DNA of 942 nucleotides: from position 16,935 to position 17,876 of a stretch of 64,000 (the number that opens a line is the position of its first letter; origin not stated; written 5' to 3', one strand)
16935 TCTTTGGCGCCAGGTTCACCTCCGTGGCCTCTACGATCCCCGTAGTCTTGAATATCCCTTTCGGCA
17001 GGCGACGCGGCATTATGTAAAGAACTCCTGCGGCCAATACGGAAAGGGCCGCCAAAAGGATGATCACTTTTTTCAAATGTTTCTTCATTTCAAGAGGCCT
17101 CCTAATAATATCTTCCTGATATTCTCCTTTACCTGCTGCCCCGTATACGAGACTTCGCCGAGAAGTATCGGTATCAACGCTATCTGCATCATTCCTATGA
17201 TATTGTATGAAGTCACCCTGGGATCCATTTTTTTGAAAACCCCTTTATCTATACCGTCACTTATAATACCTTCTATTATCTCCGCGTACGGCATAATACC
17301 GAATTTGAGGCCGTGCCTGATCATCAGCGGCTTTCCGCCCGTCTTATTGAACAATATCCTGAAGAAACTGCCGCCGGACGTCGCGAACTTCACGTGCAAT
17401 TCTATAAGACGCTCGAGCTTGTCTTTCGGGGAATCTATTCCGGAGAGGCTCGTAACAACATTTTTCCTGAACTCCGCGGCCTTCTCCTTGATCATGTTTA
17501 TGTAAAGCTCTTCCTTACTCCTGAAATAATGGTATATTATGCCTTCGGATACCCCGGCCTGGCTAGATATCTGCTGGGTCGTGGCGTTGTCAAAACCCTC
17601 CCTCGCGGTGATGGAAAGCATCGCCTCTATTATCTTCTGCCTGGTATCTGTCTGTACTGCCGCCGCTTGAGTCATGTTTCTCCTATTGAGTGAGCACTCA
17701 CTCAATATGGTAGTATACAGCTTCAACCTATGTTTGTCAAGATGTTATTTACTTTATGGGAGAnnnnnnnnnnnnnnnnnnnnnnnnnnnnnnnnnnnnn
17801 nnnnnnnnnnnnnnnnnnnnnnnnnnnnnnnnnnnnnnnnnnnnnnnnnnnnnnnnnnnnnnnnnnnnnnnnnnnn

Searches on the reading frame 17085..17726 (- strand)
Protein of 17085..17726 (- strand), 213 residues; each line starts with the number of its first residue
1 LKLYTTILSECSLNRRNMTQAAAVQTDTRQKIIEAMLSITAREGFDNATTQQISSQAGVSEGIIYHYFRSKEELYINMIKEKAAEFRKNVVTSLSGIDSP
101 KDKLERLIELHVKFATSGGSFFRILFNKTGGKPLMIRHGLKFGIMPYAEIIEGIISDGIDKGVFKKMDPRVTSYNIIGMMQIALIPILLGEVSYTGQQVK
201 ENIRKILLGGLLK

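Call 3: search_protein_families(library=pfam, proteins=[window:17085-17726:-], max_evalue=0.01)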
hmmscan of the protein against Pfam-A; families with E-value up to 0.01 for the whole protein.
window:17085-17726:- (213 aa): 5 families
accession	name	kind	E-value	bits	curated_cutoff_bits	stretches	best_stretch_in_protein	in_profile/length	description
PF00440.29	TetR_N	-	2.1e-13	50.3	24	1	32-75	1-44/47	Bacterial regulatory proteins, tetR family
PF17932.6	TetR_C_24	-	1.8e-09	38.3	26.4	1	98-181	2-85/114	Tetracyclin repressor-like, C-terminal domain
PF08359.16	TetR_C_4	-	2.8e-05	24.7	21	1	80-209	2-132/133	YsiA-like protein, C-terminal region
PF17935.6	TetR_C_27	-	0.00039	20.9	26.1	1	148-193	49-94/106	Tetracyclin repressor-like, C-terminal domain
PF16987.10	KIX_2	-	0.0058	17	25.6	1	22-89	6-75/83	KIX domain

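Call 4: search_protein_families(library=ncbifam, proteins=[window:17085-17726:-], max_evalue=0.01)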
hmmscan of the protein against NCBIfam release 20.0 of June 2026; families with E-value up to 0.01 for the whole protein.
window:17085-17726:- (213 aa): 24 families
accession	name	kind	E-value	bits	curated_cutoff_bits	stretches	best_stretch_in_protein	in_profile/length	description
NF053878.1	FATransRegFadRBac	equivalog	1.3e-24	87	200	1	30-211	6-188/190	fatty acid metabolism transcriptional regulator FadR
TIGR03384.1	betaine_BetI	equivalog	1.5e-17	63.9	201.3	1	27-109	8-90/189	choline-binding transcriptional repressor BetI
NF001978.0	PRK00767.1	equivalog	9.6e-16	58.2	118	1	28-109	10-92/197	transcriptional regulator BetI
NF041196.1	ScbR_bind_reg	equivalog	4.1e-12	46.7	150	1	27-115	6-91/191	ScbR family autoregulator-binding transcription factor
NF053731.1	TransRegFasRMycb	equivalog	4.5e-11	42.9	330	1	26-129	10-113/199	HTH-type transcriptional activator FasR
NF050111.1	TransRegSACE7040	equivalog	7.5e-10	39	250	1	28-118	2-92/186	SACE_7040 family transcriptional regulator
NF051457.1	acryl_TF_AcuR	equivalog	7.6e-10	38.4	247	1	20-109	10-97/204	acrylate utilization transcriptional regulator AcuR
TIGR03613.1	RutR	equivalog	9e-10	38.7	368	1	27-170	8-150/202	pyrimidine utilization regulatory protein R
NF058643.1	TranRegCurRPseudo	equivalog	5e-09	36.1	300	1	26-110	6-88/193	TetR family transcriptional repressor CurR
NF051852.1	efflux_TF_MtrR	exception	9.8e-09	35.3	280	1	26-98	9-81/205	multidrug efflux system transcriptional repressor MtrR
NF033703.1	transcr_KstR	equivalog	1.2e-08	34.8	280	1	23-109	3-89/185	cholesterol catabolism transcriptional regulator KstR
NF007430.0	PRK09975.1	equivalog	1.4e-08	34.2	274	1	19-94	5-77/220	acrEF/envCD operon transcriptional regulator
NF011584.0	PRK15008.1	equivalog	1.4e-07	31.6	230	1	23-81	14-72/212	HTH-type transcriptional regulator RutR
NF007949.0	PRK10668.1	equivalog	1.5e-07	31.1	271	1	26-84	10-68/216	multidrug efflux transporter transcriptional repressor AcrR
TIGR03968.1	mycofact_TetR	equivalog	1.8e-07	31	224.9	1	24-90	6-72/190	mycofactocin system transcriptional regulator MftR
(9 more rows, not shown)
